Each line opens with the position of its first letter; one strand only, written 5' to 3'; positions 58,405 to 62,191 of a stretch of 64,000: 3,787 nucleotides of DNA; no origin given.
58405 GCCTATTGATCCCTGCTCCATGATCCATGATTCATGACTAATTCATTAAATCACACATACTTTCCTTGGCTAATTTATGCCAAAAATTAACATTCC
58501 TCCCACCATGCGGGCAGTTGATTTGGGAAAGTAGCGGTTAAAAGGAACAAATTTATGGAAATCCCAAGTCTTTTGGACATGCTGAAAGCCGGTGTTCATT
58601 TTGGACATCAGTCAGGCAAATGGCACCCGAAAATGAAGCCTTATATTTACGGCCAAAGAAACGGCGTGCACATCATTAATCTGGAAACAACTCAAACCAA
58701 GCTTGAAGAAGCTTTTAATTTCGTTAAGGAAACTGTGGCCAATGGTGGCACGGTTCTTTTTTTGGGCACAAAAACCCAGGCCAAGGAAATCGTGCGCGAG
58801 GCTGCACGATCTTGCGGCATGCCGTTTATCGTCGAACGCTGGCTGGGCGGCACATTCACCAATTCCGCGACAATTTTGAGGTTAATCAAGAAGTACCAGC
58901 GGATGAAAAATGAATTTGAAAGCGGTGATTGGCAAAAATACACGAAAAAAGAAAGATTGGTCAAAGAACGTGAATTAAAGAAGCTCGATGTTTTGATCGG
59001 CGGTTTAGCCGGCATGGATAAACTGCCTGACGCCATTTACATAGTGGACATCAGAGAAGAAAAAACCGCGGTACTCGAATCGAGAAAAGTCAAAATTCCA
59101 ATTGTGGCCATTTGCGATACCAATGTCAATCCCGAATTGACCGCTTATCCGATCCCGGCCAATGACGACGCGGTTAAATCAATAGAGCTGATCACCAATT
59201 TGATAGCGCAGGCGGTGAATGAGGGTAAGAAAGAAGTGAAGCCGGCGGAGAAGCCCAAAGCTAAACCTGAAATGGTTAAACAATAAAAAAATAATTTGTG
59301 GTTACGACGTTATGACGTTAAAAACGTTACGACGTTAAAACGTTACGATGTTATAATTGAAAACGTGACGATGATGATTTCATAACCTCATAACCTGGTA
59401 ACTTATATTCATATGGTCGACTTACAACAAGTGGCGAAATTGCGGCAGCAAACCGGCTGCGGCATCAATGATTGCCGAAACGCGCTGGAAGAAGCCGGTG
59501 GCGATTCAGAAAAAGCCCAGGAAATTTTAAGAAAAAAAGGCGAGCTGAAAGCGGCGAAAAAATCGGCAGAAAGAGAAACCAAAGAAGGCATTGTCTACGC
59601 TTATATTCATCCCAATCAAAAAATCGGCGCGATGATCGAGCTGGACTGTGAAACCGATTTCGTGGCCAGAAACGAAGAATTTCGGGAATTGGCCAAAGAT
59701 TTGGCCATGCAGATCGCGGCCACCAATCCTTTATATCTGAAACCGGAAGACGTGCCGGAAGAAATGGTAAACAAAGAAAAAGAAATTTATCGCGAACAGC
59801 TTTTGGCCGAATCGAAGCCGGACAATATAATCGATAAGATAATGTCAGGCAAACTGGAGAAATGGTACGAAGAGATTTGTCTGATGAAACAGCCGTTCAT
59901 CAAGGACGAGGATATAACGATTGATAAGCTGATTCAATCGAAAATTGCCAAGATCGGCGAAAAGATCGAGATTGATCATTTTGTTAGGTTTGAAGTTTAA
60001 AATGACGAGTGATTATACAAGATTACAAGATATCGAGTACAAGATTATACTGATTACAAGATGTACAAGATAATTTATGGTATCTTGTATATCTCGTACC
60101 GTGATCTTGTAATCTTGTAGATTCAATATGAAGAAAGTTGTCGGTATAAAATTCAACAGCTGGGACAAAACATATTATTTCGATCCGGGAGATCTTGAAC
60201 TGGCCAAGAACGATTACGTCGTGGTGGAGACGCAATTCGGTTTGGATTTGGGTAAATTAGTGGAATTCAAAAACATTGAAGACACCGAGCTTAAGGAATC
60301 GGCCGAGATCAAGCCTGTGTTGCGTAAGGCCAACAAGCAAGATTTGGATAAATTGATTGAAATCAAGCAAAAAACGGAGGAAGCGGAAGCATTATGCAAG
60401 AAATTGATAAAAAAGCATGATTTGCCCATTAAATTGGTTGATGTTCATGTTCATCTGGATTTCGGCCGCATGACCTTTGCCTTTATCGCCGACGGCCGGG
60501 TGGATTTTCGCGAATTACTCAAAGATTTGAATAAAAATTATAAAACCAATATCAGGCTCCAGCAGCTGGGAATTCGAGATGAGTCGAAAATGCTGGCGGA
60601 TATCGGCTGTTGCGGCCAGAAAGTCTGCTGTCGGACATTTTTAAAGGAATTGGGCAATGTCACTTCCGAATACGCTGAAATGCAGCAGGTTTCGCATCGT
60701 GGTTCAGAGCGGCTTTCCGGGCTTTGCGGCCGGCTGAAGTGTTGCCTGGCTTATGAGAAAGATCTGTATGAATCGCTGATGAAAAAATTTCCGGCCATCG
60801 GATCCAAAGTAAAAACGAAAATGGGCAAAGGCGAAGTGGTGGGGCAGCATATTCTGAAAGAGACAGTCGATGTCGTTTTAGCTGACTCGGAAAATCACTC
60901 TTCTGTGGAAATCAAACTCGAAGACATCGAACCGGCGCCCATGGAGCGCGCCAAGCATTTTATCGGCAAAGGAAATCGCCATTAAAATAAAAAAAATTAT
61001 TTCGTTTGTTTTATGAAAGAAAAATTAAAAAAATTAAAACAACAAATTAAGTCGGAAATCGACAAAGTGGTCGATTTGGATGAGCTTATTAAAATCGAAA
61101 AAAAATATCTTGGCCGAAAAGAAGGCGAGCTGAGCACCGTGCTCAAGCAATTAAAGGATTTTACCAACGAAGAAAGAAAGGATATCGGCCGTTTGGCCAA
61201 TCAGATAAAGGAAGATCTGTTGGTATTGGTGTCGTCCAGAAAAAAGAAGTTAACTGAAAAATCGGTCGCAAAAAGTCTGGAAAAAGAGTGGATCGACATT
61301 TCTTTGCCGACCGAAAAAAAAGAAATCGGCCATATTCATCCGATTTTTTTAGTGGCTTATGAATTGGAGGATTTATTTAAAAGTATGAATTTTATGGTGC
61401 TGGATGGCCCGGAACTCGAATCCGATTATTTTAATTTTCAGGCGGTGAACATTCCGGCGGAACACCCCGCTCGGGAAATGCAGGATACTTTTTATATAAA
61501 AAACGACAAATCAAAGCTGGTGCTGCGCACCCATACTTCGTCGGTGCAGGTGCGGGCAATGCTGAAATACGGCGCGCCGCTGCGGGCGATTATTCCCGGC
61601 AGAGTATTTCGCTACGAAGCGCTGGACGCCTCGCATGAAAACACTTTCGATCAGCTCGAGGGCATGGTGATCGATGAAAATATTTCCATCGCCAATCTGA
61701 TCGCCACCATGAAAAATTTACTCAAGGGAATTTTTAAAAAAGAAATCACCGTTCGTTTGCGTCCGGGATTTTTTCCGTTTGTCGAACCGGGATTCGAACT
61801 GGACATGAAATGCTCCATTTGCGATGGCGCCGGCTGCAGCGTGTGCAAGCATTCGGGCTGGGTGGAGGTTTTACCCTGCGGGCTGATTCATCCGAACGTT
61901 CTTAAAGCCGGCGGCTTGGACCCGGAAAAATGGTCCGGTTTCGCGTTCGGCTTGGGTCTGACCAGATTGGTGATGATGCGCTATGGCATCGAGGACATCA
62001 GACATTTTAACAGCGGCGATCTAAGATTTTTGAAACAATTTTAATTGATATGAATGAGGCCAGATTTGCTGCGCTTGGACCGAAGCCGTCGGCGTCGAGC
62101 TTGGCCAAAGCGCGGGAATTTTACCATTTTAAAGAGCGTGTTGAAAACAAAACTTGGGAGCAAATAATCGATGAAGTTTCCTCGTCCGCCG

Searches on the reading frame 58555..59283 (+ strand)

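Call 42: search_protein_families(library=pfam, proteins=[window:58555-59283:+], max_evalue=0.001)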
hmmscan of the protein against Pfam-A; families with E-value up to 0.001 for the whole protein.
window:58555-59283:+ (243 aa): 1 family
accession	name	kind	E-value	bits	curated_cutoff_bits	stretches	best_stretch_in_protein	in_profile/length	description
PF00318.25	Ribosomal_S2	-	3.5e-86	288.4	26.1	1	9-224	1-216/216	Ribosomal protein S2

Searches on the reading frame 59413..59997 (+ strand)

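Call 42: search_protein_families(library=pfam, proteins=[window:59413-59997:+], max_evalue=0.001)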
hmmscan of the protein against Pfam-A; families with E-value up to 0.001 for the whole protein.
window:59413-59997:+ (195 aa): 2 families
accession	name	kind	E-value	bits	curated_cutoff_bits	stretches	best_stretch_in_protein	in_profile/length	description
PF00889.24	EF_TS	-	4.2e-41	141.2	27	1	33-195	54-202/204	Elongation factor TS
PF25025.1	EF-Ts_N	-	0.00012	22.4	33.2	1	6-42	16-53/60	Elongation factor Ts, mitochondrial, N-terminal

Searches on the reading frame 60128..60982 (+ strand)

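Call 42: search_protein_families(library=pfam, proteins=[window:60128-60982:+], max_evalue=0.001)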
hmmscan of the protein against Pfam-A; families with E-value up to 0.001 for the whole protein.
window:60128-60982:+ (285 aa): 1 family
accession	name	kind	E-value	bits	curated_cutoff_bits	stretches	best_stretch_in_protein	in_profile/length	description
PF04468.17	PSP1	-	1.5e-26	93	27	1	62-146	1-85/86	PSP1 C-terminal conserved region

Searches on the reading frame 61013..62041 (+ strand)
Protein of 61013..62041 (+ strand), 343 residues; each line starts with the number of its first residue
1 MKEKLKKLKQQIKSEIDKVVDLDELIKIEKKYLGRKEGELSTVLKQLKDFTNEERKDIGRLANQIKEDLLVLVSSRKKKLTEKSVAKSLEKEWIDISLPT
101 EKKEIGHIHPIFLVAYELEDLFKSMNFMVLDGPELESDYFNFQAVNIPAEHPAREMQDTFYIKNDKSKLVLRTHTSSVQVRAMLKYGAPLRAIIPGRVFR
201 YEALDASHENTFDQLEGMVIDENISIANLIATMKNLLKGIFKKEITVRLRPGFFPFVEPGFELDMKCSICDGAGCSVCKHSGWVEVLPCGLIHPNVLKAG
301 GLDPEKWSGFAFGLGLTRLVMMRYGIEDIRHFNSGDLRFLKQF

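Call 42: search_protein_families(library=pfam, proteins=[window:61013-62041:+], max_evalue=0.001)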
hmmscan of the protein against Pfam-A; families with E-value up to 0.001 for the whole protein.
window:61013-62041:+ (343 aa): 2 families
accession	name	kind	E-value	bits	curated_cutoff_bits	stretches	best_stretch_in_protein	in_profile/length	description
PF01409.25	tRNA-synt_2d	-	2.1e-89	299.7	19.8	1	94-343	2-246/246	tRNA synthetases class II core domain (F)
PF02912.23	Phe_tRNA-synt_N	-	2.6e-13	50.2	22.3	1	21-88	2-68/69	Aminoacyl tRNA synthetase class II, N-terminal domain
